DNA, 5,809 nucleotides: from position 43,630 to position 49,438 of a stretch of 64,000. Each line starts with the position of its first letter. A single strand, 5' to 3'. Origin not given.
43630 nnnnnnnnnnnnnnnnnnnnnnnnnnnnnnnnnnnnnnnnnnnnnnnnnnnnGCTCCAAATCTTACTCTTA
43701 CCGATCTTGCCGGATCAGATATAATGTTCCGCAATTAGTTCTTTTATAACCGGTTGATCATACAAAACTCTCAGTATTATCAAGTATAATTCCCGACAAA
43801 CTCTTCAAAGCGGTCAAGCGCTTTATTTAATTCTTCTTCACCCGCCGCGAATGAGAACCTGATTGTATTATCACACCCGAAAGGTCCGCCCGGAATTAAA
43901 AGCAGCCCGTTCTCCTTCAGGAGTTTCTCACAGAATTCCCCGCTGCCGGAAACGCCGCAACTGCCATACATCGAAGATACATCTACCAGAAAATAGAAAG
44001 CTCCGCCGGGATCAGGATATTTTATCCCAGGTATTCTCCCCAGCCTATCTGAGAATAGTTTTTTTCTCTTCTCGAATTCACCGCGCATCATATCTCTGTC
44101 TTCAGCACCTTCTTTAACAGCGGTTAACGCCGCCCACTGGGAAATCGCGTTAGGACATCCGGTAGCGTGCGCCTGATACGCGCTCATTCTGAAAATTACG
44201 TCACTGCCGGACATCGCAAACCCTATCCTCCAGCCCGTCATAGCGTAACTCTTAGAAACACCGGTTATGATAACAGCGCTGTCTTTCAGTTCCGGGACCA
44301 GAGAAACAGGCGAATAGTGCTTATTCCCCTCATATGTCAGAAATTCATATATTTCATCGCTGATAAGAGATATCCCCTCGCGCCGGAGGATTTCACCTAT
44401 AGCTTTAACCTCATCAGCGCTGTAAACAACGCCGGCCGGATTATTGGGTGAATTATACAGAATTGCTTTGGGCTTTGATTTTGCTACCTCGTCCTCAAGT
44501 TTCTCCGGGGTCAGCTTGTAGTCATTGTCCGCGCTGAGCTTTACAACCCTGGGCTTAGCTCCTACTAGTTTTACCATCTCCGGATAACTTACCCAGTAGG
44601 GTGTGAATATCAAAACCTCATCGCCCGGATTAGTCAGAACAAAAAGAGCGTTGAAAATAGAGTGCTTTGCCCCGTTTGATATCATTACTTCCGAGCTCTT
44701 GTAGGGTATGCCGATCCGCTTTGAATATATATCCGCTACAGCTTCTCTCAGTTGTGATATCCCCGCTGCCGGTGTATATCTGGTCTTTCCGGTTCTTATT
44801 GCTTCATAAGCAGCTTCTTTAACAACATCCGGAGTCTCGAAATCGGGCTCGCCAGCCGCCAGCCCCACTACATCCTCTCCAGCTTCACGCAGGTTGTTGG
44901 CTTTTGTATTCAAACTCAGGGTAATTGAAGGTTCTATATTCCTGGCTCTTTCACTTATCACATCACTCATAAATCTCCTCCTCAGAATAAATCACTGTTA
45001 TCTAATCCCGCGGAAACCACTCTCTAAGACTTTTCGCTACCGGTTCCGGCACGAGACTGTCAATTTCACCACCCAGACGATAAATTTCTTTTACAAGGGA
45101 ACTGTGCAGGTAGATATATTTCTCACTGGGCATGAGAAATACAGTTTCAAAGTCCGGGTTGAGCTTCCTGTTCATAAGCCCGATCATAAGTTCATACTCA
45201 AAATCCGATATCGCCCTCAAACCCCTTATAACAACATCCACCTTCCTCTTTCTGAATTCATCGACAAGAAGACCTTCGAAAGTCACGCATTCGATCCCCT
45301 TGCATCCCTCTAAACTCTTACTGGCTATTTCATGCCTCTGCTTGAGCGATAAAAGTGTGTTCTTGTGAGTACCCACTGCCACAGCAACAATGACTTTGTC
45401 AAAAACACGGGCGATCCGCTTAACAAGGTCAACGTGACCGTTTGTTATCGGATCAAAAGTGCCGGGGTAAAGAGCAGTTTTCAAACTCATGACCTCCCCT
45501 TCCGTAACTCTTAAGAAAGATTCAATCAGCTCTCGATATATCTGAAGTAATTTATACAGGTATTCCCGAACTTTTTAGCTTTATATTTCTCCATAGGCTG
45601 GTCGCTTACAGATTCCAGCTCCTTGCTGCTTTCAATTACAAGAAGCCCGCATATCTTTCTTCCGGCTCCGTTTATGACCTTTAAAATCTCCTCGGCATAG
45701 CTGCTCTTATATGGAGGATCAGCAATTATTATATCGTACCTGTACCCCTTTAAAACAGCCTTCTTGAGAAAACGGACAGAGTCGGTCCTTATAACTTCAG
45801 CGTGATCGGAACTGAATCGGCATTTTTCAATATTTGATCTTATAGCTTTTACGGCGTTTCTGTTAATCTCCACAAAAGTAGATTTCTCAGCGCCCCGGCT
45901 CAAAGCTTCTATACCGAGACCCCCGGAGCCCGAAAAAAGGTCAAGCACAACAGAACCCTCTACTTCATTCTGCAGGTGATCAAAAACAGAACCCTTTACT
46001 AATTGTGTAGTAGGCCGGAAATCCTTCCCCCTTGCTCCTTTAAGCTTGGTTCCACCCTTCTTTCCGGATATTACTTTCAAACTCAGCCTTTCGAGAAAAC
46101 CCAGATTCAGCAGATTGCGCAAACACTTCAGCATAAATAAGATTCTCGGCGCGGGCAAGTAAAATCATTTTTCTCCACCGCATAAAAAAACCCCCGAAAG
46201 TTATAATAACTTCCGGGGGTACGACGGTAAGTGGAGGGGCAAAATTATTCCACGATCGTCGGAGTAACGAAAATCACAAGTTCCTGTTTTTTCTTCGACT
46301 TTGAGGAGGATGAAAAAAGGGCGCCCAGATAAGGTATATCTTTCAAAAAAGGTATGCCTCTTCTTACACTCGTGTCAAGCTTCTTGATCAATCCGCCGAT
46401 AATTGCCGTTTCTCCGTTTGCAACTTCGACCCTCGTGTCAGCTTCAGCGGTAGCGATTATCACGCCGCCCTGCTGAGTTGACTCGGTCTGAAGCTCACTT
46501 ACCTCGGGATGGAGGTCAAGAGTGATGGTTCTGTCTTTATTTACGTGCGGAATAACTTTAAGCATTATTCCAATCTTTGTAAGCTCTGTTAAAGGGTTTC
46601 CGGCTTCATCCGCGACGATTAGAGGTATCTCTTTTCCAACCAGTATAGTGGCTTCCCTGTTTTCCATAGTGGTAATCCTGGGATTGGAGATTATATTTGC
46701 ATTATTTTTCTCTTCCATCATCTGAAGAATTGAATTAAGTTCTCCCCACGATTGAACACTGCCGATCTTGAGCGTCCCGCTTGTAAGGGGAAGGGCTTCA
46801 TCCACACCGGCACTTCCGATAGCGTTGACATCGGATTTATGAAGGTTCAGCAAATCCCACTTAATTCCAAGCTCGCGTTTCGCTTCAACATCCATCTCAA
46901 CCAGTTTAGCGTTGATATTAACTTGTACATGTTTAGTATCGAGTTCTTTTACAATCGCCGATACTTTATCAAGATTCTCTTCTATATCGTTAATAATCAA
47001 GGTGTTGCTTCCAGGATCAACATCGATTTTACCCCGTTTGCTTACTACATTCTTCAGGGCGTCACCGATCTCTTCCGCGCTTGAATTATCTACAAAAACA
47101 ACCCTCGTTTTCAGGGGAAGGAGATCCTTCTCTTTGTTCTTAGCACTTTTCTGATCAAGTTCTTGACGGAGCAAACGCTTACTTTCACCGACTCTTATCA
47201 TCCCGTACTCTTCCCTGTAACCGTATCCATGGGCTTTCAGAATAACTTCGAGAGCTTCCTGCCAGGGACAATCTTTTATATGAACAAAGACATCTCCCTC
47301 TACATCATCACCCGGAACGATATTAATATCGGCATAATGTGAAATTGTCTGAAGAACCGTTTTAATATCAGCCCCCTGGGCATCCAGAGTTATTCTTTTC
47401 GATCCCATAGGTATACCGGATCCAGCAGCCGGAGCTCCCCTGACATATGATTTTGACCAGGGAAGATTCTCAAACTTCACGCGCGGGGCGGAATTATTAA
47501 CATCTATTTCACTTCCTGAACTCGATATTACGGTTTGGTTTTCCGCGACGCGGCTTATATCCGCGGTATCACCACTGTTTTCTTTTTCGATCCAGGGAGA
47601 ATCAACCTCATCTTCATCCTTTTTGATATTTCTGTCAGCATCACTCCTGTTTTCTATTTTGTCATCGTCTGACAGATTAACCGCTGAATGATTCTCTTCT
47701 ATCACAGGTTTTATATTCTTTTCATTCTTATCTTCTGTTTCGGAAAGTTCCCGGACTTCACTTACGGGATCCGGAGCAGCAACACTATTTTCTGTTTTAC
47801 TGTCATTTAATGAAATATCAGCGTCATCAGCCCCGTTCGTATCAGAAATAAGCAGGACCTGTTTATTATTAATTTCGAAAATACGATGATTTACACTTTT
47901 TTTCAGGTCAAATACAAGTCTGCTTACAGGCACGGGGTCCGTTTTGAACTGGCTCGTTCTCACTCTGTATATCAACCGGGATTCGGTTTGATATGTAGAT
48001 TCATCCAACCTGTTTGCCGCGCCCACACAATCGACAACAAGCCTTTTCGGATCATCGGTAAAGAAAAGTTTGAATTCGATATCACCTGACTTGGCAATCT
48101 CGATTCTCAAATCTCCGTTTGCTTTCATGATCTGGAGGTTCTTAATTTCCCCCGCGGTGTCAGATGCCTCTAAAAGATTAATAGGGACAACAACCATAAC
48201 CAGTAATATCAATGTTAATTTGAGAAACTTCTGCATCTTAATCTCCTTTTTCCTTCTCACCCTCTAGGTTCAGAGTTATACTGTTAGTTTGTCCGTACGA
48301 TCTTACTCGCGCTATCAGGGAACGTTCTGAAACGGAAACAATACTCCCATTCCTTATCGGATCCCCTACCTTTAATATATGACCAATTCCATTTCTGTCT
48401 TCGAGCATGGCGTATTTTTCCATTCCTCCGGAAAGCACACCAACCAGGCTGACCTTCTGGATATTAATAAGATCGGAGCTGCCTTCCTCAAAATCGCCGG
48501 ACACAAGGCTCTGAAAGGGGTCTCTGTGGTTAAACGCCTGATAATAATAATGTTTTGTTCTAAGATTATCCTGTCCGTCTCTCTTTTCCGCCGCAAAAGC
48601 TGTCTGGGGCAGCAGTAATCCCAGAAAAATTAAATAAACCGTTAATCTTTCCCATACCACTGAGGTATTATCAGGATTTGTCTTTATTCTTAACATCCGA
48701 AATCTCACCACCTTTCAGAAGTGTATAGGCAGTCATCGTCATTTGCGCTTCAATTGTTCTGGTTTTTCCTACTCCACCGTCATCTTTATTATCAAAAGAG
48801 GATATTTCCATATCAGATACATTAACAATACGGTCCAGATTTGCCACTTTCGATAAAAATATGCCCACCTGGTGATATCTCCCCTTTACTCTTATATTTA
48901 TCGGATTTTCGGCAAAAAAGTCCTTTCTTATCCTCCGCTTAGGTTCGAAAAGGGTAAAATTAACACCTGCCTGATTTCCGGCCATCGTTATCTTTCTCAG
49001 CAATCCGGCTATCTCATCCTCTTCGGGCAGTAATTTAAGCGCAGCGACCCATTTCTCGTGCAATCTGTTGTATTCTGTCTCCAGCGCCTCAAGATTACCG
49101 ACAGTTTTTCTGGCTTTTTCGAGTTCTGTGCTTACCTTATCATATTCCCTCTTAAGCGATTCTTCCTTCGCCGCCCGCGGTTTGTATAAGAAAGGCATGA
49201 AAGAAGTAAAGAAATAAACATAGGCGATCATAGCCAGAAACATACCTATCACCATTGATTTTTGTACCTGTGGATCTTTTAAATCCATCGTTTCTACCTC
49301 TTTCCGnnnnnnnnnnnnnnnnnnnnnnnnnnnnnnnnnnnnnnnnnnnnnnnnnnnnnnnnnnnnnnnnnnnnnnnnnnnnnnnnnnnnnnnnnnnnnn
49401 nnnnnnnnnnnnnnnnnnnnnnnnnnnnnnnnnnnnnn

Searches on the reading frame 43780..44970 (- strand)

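Call 7: search_protein_families(library=pfam, proteins=[window:43780-44970:-])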
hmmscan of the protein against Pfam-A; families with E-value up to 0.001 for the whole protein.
window:43780-44970:- (396 aa): 3 families
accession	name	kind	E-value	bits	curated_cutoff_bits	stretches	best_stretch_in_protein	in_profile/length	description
PF00155.27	Aminotran_1_2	-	1.3e-67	229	19.7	1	33-386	2-359/361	Aminotransferase class I and II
PF01212.27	Beta_elim_lyase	-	5.6e-05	23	27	1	53-205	17-168/288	Beta-eliminating lyase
PF01041.23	DegT_DnrJ_EryC1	-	0.00012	21.8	19.8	1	113-205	61-145/360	DegT/DnrJ/EryC1/StrS aminotransferase family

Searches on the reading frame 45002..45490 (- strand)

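Call 7: search_protein_families(library=pfam, proteins=[window:45002-45490:-])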
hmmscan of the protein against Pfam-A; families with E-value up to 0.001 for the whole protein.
window:45002-45490:- (162 aa): 1 family
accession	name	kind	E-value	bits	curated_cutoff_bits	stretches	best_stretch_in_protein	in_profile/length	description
PF01467.32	CTP_transf_like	-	2.9e-21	76.5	21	1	7-135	1-132/133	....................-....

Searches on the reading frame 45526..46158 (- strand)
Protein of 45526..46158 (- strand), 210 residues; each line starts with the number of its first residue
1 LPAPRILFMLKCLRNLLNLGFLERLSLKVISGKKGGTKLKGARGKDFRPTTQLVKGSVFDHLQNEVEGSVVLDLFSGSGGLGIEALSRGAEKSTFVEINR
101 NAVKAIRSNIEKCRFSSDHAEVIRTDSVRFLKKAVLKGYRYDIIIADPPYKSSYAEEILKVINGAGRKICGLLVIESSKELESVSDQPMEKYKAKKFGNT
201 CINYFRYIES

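Call 7: search_protein_families(library=pfam, proteins=[window:45526-46158:-])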
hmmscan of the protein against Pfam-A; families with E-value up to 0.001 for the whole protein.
window:45526-46158:- (210 aa): 9 families
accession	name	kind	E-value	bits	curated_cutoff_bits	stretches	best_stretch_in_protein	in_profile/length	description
PF03602.21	Cons_hypoth95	-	5.3e-44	150.5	24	1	27-205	1-181/182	Conserved hypothetical protein 95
PF05175.20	MTS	-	1.3e-08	35.2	23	1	60-155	25-113/170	Methyltransferase small domain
PF06325.19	PrmA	-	7.7e-06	26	22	1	59-146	155-232/296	Ribosomal protein L11 methyltransferase (PrmA)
PF09445.16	Methyltransf_15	-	2.2e-05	24.5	22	1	70-150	3-81/165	RNA cap guanine-N2 methyltransferase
PF13847.12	Methyltransf_31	-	3.9e-05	23.8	27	1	67-179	3-113/145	Methyltransferase domain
PF01170.24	UPF0020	-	0.00013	22.2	22.3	0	67-154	28-135/197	RMKL-like, methyltransferase domain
PF10672.15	Methyltrans_SAM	-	0.0004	20.2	27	1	60-150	116-205/286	S-adenosylmethionine-dependent methyltransferase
PF01564.23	Spermine_synth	-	0.00064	19.8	22.9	1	90-149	42-100/186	Spermine/spermidine synthase domain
PF01555.25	N6_N4_Mtase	-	0.00072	20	26.7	0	67-106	181-219/221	DNA methylase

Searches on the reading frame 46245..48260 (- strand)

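Call 7: search_protein_families(library=pfam, proteins=[window:46245-48260:-])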
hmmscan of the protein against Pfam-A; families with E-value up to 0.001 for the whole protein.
window:46245-48260:- (671 aa): 4 families
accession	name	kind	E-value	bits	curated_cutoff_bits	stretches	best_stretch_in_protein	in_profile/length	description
PF00263.26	Secretin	-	6.3e-47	159.7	27.5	1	515-671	2-169/169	Bacterial type II and III secretion system protein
PF03958.22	Secretin_N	-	7.6e-12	45.7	28.2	1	385-442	1-65/69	Bacterial type II/III secretion system short domain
PF11741.13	AMIN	-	4e-09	36.9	20.5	1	43-133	3-93/101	AMIN domain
PF21305.2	type_II_gspD_N0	-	0.00091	19.5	27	0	293-357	2-71/71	GspD-like, N0 domain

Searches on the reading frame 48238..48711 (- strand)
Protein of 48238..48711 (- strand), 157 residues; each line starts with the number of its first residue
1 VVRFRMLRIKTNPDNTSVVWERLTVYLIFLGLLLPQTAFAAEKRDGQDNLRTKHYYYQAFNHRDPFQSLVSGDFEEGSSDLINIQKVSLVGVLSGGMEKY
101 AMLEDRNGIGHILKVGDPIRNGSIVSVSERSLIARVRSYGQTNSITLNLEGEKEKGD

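Call 7: search_protein_families(library=pfam, proteins=[window:48238-48711:-])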
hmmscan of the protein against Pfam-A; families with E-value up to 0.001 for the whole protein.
window:48238-48711:- (157 aa): 0 families

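Call 33: search_protein_families(library=ncbifam, proteins=[window:48238-48711:-], max_evalue=0.01)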
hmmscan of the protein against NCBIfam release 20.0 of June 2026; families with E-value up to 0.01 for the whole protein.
window:48238-48711:- (157 aa): 0 families

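Call 48: search_protein_families(library=pfam, proteins=[window:48238-48711:-], max_evalue=10)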
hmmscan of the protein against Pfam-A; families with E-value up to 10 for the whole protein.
window:48238-48711:- (157 aa): 2 families
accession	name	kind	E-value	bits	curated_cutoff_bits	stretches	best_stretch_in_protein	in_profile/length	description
PF04351.19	PilP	-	0.011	16.2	25.6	1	83-131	73-123/146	Pilus assembly protein, PilP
PF25290.1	CGLA_M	-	0.062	13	27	1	37-76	99-138/370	Lambda-carrageenase middle domain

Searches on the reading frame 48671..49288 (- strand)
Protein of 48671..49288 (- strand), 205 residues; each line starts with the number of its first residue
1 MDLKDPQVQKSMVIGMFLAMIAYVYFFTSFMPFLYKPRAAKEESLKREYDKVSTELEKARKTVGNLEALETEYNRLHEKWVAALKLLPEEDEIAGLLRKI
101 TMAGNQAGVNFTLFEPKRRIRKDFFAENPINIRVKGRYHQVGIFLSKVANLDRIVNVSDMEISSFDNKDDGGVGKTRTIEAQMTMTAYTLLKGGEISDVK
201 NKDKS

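Call 7: search_protein_families(library=pfam, proteins=[window:48671-49288:-])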
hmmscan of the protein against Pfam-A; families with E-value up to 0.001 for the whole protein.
window:48671-49288:- (205 aa): 1 family
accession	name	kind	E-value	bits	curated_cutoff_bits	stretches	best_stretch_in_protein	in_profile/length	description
PF04350.18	PilO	-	1e-36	126.7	22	1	45-189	4-142/145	Pilus assembly protein, PilO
